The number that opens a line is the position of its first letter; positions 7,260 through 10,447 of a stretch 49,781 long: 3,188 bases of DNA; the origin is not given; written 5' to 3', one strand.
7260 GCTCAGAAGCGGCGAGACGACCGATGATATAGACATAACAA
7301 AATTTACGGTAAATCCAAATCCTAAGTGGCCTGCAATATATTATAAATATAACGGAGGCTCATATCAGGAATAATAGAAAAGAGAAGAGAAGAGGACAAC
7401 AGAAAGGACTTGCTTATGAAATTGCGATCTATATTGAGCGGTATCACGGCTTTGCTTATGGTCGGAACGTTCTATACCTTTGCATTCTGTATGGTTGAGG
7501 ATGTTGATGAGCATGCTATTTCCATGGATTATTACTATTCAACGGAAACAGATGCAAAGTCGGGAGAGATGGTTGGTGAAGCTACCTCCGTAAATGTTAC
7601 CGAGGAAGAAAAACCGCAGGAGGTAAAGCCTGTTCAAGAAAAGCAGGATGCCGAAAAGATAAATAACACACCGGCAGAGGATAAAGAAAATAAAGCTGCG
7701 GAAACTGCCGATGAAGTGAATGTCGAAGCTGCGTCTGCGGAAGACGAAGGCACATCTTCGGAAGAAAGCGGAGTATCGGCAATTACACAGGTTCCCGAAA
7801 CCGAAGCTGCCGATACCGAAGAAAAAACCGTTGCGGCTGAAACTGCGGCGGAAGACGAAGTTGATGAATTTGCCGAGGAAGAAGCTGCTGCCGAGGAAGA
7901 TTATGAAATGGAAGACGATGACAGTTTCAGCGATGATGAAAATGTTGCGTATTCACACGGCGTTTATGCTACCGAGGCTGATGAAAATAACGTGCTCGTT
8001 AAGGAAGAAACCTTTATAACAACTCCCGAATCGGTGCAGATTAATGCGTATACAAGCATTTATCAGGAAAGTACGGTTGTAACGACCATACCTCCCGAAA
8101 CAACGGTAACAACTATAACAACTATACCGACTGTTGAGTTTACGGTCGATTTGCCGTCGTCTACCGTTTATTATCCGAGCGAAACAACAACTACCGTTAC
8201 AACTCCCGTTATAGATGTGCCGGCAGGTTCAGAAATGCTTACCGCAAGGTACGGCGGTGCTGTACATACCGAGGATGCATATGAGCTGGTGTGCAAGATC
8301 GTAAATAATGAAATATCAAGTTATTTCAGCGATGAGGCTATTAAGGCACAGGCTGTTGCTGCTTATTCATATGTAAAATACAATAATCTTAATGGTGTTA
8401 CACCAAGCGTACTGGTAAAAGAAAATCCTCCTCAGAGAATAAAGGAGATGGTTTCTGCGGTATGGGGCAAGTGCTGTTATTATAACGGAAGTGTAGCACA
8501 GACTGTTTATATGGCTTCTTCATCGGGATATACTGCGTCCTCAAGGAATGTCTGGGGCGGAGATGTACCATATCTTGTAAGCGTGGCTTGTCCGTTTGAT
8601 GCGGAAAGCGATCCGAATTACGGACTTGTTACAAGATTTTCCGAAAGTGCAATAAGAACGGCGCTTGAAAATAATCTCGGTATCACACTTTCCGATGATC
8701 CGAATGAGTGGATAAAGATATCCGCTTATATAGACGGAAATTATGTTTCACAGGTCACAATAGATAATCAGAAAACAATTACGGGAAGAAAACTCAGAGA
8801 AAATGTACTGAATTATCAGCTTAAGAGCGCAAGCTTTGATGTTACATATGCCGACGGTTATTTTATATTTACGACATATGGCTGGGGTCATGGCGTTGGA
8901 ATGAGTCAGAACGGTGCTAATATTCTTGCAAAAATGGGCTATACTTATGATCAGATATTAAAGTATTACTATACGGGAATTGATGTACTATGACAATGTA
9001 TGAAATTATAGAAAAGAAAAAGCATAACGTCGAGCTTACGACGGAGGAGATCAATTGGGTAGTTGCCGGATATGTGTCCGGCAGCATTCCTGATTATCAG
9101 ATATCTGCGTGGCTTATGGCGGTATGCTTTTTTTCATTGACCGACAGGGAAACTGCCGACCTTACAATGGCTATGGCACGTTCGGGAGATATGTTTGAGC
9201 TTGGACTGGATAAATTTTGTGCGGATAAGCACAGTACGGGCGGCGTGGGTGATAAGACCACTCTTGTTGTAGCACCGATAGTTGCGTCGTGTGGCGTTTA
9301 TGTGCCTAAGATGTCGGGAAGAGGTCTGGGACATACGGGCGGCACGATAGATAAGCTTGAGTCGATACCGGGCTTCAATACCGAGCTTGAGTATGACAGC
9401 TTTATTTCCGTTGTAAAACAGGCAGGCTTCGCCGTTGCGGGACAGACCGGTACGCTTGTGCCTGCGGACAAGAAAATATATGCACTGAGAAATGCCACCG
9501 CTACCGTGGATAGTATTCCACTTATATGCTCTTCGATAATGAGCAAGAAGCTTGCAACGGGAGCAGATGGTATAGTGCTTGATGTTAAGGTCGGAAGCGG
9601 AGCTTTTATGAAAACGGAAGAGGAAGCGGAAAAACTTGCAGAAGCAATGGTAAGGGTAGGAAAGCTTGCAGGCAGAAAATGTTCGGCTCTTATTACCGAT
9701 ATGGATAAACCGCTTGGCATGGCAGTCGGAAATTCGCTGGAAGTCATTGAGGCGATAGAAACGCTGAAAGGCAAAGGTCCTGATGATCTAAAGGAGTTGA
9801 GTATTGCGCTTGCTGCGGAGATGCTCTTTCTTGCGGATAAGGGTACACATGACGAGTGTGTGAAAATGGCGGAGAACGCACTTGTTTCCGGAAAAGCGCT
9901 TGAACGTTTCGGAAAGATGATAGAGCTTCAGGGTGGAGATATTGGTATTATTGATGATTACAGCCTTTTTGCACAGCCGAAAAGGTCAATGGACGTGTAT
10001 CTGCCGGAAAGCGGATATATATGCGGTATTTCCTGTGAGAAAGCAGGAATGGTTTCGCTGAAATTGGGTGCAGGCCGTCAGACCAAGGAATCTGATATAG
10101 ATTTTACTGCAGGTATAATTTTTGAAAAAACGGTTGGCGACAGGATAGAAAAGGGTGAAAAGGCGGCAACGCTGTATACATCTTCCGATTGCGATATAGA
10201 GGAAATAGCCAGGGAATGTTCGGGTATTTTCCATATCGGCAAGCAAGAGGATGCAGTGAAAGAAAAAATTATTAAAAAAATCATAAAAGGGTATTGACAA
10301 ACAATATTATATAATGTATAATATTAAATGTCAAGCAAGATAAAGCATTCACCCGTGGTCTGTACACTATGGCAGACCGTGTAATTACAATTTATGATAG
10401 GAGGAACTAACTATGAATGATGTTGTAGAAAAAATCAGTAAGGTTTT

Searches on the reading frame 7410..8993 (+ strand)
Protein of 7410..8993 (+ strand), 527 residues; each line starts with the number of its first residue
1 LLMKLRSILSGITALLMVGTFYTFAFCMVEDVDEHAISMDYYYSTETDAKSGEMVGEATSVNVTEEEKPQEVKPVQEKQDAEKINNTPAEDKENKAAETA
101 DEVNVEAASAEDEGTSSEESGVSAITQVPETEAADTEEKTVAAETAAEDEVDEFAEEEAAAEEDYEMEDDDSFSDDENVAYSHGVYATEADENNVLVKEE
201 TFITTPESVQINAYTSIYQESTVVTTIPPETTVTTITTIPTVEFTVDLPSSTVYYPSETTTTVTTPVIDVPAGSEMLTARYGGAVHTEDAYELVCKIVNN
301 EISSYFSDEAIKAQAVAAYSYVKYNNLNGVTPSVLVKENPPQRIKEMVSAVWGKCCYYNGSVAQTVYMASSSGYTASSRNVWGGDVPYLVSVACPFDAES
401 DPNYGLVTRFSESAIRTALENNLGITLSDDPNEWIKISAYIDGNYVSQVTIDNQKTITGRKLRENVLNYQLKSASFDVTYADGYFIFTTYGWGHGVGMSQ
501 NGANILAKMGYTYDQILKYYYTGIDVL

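Call 40: search_protein_families(library=pfam, proteins=[window:7410-8993:+], max_evalue=0.00001)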
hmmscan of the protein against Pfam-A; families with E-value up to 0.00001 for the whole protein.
window:7410-8993:+ (527 aa): 1 family
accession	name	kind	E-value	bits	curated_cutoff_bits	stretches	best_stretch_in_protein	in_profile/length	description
PF08486.15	SpoIID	-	5.6e-06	27.3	23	1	289-337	12-49/97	Stage II sporulation protein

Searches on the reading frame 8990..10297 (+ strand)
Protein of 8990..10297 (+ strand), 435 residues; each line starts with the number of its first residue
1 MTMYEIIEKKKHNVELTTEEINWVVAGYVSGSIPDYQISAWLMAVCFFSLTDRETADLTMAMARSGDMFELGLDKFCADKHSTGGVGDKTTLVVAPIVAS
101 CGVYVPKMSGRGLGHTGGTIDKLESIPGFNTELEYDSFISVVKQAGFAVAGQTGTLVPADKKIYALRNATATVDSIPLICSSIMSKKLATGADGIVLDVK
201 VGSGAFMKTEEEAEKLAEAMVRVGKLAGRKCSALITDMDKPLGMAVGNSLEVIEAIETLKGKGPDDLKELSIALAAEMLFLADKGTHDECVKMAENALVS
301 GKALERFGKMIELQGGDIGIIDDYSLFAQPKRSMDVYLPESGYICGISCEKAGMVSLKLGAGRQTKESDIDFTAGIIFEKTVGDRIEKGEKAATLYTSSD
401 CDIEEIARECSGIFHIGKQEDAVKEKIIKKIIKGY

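Call 40: search_protein_families(library=pfam, proteins=[window:8990-10297:+], max_evalue=0.00001)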
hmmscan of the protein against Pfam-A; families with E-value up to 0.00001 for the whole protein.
window:8990-10297:+ (435 aa): 3 families
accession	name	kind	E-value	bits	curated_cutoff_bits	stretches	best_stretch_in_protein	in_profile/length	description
PF00591.27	Glycos_transf_3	-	1.9e-46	159.2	27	1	77-304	4-253/253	Glycosyl transferase family, a/b domain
PF02885.22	Glycos_trans_3N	-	5.9e-21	74.4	26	1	5-66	2-63/63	Glycosyl transferase family, helical bundle domain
PF07831.19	PYNP_C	-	1.2e-18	66.9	27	1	343-411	1-69/75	Pyrimidine nucleoside phosphorylase C-terminal domain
